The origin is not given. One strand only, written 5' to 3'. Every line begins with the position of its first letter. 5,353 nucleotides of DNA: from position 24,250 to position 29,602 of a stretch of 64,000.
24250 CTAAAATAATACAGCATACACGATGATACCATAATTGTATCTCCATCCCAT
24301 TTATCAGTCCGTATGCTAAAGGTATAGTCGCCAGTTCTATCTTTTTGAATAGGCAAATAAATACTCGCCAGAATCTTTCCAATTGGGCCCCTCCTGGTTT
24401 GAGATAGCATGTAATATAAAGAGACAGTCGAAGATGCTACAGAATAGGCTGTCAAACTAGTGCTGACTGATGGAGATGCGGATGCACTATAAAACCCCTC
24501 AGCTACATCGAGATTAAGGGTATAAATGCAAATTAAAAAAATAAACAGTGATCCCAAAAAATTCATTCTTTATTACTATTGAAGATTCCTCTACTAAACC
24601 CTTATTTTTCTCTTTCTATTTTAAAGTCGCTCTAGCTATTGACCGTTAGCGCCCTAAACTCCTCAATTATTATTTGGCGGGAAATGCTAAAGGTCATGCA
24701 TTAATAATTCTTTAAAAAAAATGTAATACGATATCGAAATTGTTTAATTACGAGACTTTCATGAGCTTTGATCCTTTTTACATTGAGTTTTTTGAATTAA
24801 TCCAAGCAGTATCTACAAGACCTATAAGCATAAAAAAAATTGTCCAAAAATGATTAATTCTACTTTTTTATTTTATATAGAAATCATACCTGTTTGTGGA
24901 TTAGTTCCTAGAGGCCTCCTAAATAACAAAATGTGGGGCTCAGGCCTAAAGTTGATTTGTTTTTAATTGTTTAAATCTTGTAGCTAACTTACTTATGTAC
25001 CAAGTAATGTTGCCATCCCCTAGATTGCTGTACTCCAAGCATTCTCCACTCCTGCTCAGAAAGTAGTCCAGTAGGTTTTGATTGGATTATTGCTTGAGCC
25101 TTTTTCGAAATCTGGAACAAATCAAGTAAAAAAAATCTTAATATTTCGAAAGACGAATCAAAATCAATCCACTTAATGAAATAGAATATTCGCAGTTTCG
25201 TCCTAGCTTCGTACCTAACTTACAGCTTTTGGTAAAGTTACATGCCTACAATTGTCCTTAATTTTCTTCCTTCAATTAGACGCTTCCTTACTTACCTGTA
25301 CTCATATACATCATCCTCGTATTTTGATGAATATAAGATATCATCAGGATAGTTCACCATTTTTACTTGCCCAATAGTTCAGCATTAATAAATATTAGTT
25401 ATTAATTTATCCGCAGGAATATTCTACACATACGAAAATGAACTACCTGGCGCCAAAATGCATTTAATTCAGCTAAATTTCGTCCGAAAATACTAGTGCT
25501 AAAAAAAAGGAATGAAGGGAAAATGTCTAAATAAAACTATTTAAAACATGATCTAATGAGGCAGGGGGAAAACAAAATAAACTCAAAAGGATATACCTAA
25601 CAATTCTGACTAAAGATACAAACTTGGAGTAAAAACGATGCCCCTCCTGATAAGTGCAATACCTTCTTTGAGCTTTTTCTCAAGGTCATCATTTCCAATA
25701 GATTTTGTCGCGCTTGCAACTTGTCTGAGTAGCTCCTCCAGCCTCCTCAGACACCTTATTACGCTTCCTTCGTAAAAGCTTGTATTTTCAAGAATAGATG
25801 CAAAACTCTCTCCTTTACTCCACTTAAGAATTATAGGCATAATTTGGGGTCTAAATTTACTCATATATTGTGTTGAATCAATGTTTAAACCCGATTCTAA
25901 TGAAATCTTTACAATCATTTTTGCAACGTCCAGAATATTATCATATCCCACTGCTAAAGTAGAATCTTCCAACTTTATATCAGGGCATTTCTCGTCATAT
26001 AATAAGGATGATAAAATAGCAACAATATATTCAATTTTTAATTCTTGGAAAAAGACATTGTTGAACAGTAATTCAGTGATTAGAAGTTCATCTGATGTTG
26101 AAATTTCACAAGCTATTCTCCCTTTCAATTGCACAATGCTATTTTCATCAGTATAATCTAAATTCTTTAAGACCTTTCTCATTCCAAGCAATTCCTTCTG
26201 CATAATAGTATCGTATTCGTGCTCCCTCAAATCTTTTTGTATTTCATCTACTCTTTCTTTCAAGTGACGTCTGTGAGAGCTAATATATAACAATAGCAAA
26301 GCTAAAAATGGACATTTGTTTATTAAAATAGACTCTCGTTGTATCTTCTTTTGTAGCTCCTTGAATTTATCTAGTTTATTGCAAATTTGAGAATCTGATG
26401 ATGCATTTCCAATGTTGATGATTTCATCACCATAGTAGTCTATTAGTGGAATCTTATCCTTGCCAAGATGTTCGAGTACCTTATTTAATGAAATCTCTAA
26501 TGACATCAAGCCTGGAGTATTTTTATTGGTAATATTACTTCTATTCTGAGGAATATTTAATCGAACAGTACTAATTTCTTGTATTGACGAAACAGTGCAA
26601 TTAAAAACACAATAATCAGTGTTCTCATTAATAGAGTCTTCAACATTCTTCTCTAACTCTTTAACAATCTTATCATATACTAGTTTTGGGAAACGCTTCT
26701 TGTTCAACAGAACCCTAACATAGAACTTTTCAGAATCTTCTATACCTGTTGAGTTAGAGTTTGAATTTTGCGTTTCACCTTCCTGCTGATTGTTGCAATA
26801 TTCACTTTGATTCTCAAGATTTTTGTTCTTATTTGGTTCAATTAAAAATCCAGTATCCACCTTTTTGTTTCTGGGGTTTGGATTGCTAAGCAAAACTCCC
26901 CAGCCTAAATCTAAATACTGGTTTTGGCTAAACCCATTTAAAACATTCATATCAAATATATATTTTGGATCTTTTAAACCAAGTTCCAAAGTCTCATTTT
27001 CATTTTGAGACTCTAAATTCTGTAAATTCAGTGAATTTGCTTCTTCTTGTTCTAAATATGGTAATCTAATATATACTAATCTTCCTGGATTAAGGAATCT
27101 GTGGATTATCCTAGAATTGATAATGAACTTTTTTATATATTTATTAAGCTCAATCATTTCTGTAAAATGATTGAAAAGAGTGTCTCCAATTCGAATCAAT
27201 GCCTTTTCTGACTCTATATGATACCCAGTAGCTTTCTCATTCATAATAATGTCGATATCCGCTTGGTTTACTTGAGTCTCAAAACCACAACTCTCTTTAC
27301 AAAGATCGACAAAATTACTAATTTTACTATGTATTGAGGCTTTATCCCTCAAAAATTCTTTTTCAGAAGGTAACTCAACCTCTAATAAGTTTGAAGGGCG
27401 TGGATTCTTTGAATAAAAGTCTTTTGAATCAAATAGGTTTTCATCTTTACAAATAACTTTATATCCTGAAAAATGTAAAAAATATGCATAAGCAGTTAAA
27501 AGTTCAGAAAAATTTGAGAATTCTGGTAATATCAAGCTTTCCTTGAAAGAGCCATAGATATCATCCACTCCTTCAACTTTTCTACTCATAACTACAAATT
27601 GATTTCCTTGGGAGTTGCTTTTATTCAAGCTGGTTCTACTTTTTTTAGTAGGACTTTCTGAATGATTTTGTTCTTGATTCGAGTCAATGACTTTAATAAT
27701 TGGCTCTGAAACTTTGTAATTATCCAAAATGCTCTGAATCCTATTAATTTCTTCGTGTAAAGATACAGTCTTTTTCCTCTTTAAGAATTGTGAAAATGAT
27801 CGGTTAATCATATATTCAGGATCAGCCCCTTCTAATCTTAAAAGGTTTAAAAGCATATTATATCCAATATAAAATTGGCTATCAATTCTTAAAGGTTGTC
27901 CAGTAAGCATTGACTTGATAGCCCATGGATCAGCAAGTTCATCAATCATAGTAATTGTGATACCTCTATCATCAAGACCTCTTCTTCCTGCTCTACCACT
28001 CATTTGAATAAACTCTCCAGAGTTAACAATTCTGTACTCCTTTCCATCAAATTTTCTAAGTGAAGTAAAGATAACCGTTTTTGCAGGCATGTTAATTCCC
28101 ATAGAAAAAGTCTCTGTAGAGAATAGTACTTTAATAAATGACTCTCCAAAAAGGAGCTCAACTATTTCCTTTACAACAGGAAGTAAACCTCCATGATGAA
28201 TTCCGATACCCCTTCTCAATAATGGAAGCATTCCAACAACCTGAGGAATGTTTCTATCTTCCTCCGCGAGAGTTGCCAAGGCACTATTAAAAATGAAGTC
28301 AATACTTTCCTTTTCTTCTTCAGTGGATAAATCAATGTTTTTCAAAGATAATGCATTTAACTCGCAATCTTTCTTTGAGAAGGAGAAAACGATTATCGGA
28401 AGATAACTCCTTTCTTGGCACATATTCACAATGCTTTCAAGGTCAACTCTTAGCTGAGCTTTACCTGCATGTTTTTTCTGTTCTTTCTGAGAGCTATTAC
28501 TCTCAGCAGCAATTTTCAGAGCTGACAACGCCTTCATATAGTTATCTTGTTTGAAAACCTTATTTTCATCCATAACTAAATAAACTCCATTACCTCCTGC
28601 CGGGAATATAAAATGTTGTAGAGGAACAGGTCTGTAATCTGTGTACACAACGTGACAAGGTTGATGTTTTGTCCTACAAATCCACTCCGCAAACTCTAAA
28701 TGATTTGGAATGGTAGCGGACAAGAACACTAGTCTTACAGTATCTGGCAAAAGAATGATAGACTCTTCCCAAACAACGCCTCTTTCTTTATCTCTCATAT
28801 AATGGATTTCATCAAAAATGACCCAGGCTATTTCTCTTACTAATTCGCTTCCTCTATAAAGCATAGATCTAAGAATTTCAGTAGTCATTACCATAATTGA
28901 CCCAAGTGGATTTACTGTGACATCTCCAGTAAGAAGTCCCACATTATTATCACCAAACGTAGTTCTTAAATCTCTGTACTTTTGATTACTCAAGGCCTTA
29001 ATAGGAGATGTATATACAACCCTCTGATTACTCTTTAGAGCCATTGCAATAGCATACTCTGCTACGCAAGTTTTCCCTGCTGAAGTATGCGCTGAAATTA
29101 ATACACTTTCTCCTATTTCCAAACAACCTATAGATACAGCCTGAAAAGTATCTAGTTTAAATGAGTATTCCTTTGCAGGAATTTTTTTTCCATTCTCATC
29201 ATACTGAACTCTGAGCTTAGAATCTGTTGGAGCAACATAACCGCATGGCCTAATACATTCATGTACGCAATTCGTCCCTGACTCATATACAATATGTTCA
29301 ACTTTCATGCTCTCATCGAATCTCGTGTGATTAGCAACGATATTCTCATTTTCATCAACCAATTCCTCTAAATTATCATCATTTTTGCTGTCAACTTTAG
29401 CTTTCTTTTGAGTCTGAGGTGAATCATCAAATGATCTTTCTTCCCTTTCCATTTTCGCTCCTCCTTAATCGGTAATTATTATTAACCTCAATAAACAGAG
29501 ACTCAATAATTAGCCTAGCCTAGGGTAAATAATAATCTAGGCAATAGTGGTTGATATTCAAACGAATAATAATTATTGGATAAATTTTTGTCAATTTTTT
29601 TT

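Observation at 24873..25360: Hidden four-exon CKS1 gene with a 22-nt micro-exon in an apparently empty spacer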

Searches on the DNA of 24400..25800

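Call 19: search_rna_families(source=window, start=24400, end=25800, threshold=evalue, max_evalue=1)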
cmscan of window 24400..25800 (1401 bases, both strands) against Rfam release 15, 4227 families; matches with E-value up to 1: 0.
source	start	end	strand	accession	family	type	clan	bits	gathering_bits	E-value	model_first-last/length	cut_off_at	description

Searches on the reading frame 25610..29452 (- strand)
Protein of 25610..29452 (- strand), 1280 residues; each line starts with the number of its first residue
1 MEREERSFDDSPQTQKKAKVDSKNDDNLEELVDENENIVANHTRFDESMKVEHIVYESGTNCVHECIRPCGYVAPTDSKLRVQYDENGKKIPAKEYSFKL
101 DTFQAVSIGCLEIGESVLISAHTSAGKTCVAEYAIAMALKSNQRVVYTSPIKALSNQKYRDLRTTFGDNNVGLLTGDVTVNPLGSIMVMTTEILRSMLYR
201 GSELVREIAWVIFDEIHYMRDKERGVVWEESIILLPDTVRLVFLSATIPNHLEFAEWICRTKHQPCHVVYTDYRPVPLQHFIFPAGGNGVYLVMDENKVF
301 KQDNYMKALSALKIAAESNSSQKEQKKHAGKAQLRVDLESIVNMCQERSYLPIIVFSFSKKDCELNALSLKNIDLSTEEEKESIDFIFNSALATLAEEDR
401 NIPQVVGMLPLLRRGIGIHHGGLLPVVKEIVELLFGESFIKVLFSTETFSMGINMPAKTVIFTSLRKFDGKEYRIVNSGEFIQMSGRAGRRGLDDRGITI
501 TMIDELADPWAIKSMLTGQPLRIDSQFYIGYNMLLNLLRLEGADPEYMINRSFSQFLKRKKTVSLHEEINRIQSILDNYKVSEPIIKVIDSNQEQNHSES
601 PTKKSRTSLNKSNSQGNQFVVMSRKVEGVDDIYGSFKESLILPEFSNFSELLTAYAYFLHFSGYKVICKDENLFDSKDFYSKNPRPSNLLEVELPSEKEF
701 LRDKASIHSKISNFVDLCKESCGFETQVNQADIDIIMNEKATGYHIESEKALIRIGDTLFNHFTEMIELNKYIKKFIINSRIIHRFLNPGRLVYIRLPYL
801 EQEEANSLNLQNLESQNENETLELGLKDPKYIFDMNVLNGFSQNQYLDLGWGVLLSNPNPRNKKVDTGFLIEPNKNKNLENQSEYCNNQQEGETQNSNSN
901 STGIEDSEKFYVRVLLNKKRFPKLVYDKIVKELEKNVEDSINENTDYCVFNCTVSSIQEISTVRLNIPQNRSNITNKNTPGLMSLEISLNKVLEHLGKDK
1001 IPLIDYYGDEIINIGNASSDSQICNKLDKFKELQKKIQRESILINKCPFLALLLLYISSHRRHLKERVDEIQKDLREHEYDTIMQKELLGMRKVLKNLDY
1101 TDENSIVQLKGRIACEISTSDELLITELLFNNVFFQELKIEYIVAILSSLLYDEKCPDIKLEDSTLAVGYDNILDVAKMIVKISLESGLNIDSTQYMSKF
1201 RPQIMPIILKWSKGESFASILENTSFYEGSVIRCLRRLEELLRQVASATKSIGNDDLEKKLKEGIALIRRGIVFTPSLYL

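Call 6: list_cluster_members(proteins=[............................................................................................, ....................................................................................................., window:25610-29452:-, window:23016-24566:-])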
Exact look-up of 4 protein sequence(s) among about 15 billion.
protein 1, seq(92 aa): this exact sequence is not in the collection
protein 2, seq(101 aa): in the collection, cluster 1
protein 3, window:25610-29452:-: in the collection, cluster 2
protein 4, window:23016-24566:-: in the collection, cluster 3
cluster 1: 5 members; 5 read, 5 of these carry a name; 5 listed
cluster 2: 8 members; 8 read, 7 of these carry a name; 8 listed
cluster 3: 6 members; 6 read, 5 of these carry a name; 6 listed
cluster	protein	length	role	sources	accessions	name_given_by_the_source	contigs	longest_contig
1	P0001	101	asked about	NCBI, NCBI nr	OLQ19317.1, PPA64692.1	Cyclin-dependent kinase regulatory subunit family protein [Cryptosporidium hominis] | Cyclin-dependent kinase regulatory subunit [Cryptosporidium hominis]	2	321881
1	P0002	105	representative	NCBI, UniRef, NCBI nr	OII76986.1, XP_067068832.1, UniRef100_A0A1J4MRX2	cyclin-dependent kinase regulatory subunit family protein [Cryptosporidium andersoni] | Cyclin-dependent kinases regulatory subunit n=1 Tax=Cryptosporidium andersoni ...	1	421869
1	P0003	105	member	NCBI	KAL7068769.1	cyclin-dependent kinase regulatory subunit family protein [Cryptosporidium serpentis]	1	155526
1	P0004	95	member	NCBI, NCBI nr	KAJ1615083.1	putative Cyclin dependent kinase regulatory subunit [Cryptosporidium canis]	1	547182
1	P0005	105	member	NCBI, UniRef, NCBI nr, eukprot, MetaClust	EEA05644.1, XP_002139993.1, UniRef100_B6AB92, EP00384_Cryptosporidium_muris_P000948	cyclin-dependent kinase regulatory subunit family protein [Cryptosporidium muris RN66] | Cyclin-dependent kinases regulatory subunit n=1 Tax=Cryptosporidium muris (strain RN66) ... | XP_002139993.1 cyclin-dependent kinase regulatory subunit family protein [Cryptosporidium ...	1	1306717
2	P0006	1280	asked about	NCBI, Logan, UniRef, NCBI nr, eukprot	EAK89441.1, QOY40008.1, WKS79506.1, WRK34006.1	Mtr4p like SKI family SFII helicase [Cryptosporidium parvum Iowa II] | Mtr4p like SKI family SFII helicase n=2 Tax=Cryptosporidium parvum TaxID=5807 ... | QOY40008.1 hypothetical protein CPATCC_004077 [Cryptosporidium parvum]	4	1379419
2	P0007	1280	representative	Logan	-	-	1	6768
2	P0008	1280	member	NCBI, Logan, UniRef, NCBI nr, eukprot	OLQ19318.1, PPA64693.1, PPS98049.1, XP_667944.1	DSHCT (NUC185) domain protein [Cryptosporidium hominis] | Mtr4p like SKI family SFII helicase n=1 Tax=Cryptosporidium hominis TaxID=237895 ... | ATP-dependent RNA helicase; ATP-dependent RNA helicase [Cryptosporidium hominis TU502]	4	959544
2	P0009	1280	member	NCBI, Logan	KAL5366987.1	Mtr4p like SKI family SFII helicase [Cryptosporidium parvum]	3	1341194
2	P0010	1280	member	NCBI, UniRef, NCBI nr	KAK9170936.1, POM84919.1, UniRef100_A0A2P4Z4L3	DSHCT (NUC185) domain protein [Cryptosporidium meleagridis] | DSHCT (NUC185) domain protein n=1 Tax=Cryptosporidium meleagridis TaxID=93969 ...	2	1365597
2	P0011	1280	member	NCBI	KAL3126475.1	Mtr4p like SKI family SFII helicase [Cryptosporidium hominis]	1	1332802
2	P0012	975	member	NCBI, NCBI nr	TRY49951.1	Mtr4p like SKI family SFII helicase [Cryptosporidium tyzzeri]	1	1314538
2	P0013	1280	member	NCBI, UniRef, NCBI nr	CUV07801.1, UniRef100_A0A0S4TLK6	unnamed protein product [Cryptosporidium hominis] | Uncharacterized protein n=1 Tax=Cryptosporidium hominis TaxID=237895 ...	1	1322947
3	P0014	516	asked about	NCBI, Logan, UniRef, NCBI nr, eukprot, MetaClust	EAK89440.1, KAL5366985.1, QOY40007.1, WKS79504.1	hypothetical protein [Cryptosporidium parvum Iowa II] | Uncharacterized protein n=2 Tax=Cryptosporidium parvum TaxID=5807 RepID=Q5CVW8_CRYPI | QOY40007.1 hypothetical protein CPATCC_004076 [Cryptosporidium parvum]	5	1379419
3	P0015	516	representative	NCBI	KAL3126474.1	putative signal peptide-containing membrane [Cryptosporidium hominis]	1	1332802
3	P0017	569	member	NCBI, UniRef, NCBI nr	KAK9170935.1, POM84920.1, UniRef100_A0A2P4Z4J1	Cyclin-dependent kinase regulatory subunit family protein [Cryptosporidium meleagridis] | Cyclin-dependent kinases regulatory subunit n=1 Tax=Cryptosporidium meleagridis ...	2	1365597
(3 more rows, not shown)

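Call 10: find_encoding_contigs(protein=P0005, flank=3000, max_places=2)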
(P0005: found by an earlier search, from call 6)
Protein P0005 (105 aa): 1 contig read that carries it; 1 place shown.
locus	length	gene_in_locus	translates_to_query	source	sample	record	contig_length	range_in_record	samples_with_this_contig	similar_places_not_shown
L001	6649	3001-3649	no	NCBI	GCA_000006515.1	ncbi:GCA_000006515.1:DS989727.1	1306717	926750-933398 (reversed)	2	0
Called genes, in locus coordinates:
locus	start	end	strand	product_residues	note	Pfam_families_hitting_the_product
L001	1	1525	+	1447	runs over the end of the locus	PF00270:DEAD, PF22527:DEXQc_Suv3 (weak), PF00271:Helicase_C (faint), PF13234:MTR4_beta-barrel, PF08148:DSHCT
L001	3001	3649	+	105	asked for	PF01111:CKS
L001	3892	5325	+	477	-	-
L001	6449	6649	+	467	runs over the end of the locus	-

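Call 11: find_encoding_contigs(protein=P0001, flank=3000, max_places=3)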
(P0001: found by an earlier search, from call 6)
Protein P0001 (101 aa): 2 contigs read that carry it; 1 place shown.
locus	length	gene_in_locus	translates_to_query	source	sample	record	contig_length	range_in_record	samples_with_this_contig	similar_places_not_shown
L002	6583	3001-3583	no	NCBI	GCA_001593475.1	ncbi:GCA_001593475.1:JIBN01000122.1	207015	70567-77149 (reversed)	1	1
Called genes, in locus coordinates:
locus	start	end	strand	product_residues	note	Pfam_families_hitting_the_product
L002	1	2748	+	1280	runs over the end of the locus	PF00270:DEAD, PF22527:DEXQc_Suv3 (weak), PF00271:Helicase_C (weak), PF13234:MTR4_beta-barrel, PF08148:DSHCT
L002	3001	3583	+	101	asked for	PF01111:CKS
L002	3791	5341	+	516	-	-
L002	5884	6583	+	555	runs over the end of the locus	-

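Call 40: find_encoding_contigs(protein=P0017, flank=1500, max_places=1)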
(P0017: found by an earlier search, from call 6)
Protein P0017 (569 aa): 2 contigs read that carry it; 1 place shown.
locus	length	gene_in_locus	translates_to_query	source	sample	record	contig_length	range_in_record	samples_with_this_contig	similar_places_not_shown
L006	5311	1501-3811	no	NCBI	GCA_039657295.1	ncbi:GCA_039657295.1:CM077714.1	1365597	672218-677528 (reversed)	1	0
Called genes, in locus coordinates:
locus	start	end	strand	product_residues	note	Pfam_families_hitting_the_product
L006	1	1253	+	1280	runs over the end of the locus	PF00270:DEAD, PF22527:DEXQc_Suv3 (weak), PF00271:Helicase_C (weak), PF13234:MTR4_beta-barrel, PF08148:DSHCT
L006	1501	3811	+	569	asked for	PF01111:CKS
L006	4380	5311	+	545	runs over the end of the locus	-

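Call 41: find_encoding_contigs(protein=P0004, flank=1500, max_places=1)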
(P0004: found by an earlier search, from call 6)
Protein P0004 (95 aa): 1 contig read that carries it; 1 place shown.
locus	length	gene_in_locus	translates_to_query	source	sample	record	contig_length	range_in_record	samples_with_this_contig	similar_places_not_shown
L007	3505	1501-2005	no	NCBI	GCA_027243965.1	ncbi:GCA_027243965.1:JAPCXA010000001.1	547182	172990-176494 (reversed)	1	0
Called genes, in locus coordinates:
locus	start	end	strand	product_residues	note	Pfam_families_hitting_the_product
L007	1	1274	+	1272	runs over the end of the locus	PF00270:DEAD, PF04851:ResIII (faint), PF22527:DEXQc_Suv3 (weak), PF00271:Helicase_C (faint), PF13234:MTR4_beta-barrel (weak), PF08148:DSHCT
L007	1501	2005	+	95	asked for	PF01111:CKS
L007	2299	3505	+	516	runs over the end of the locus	-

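Call 43: find_encoding_contigs(protein=P0002, flank=1500, max_places=1)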
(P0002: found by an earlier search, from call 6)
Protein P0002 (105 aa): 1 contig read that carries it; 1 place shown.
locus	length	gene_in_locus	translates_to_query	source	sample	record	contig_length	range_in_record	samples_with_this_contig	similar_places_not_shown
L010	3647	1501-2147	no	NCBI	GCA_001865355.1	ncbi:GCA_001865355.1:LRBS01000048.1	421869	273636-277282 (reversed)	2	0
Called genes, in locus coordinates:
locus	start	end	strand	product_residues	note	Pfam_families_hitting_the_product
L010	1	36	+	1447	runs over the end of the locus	PF00270:DEAD, PF22527:DEXQc_Suv3 (weak), PF13234:MTR4_beta-barrel, PF08148:DSHCT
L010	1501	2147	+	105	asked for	PF01111:CKS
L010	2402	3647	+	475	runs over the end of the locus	-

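Call 57: predict_structure(alignment_id=A1)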
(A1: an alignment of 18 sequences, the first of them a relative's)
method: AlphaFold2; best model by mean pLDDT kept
length: 101 residues; sequences in the alignment: 18
mean_pLDDT: 89.8   pTM: 0.78
mean pLDDT of the five models: 89.8, 88.4, 88.3, 87.7, 87.5
residues with pLDDT >= 90: 74; 70-90: 18; 50-70: 8; < 50: 1
segments of 3 or more residues with pLDDT < 50: none
pLDDT, mean of each block of 10 residues (from residue 1): 89 94 96 94 93 95 90 94 89 67 50
secondary structure, 60 per line:
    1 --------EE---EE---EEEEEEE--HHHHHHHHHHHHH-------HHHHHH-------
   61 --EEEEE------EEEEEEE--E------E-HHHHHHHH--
elements in order: E19-25 H28-40 H48-53 E63-67 E74-80 H92-99

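Call 59: fold_search(model_id=the predicted structure, library=pdb)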
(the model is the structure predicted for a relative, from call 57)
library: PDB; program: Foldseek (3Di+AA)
matches with E <= 10: 241; with E <= 0.001: 16
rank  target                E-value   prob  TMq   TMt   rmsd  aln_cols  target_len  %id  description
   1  4y72_C                7.1e-10  1.00  0.67  0.90   1.6        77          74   60  Human CDK1/CyclinB1/CKS2 With Inhibitor (released 2015-08-12)
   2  4yc3_C                2.3e-09  1.00  0.66  0.92   1.6        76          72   60  CDK1/CyclinB1/CKS2 Apo (released 2016-04-20)
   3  2ass_C                4.1e-09  1.00  0.65  0.94   1.6        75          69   61  Crystal structure of the Skp1-Skp2-Cks1 complex (released 2005-10-18)
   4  1dkt_B                4.1e-09  1.00  0.65  0.90   1.6        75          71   61  CKSHS1: HUMAN CYCLIN DEPENDENT KINASE SUBUNIT, TYPE 1 COMPLEX WITH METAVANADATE (released 1996-03-08)
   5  1buh_B                5.7e-09  1.00  0.62  0.89   2.4        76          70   60  CRYSTAL STRUCTURE OF THE HUMAN CDK2 KINASE COMPLEX WITH CELL CYCLE-REGULATORY PROTEIN CKSHS1 (released 1998-09-09)
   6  9qo4_N                6.4e-09  1.00  0.64  0.89   2.2        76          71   60  Dissociation-state-3 of 9-subunit CSN and SCF (SKP1-SKP2-CKS1) complex (released 2026-02-04)
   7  6gu6_B                8.8e-09  1.00  0.63  0.90   2.2        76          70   62  CDK1/Cks2 in complex with Dinaciclib (released 2018-12-05)
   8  1dkt_A                1.3e-08  1.00  0.64  0.89   2.6        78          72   59  CKSHS1: HUMAN CYCLIN DEPENDENT KINASE SUBUNIT, TYPE 1 COMPLEX WITH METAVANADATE (released 1996-03-08)
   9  6gu7_B                1.4e-08  1.00  0.63  0.88   2.1        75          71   63  CDK1/Cks2 in complex with AZD5438 (released 2018-12-05)
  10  4lpa_A                1.8e-08  1.00  0.67  0.60   4.4        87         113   49  Crystal structure of a Cdc6 phosphopeptide in complex with Cks1 (released 2013-11-06)
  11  6gu7_F                2.0e-08  1.00  0.65  0.91   1.6        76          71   60  CDK1/Cks2 in complex with AZD5438 (released 2018-12-05)
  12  1dks_B                2.0e-08  1.00  0.67  0.91   1.9        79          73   58  CKSHS1: HUMAN CYCLIN DEPENDENT KINASE SUBUNIT, TYPE 1 IN COMPLEX WITH PHOSPHATE (released 1996-03-08)
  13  1dks_A                2.0e-08  1.00  0.63  0.83   2.0        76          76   60  CKSHS1: HUMAN CYCLIN DEPENDENT KINASE SUBUNIT, TYPE 1 IN COMPLEX WITH PHOSPHATE (released 1996-03-08)
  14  9qo0_N                3.2e-07  1.00  0.59  0.86   2.3        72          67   61  Pre-activated 9-subunit COP9 signalosome and neddylated SCF (Skp1-Skp2-Cks1) complex structure (released 2026-02-18)
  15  3qy2_B                4.4e-07  1.00  0.62  0.60   2.9        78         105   54  Crystal structure of the P93A monomer mutant of S. cerevisiae Cks1 (released 2011-06-29)
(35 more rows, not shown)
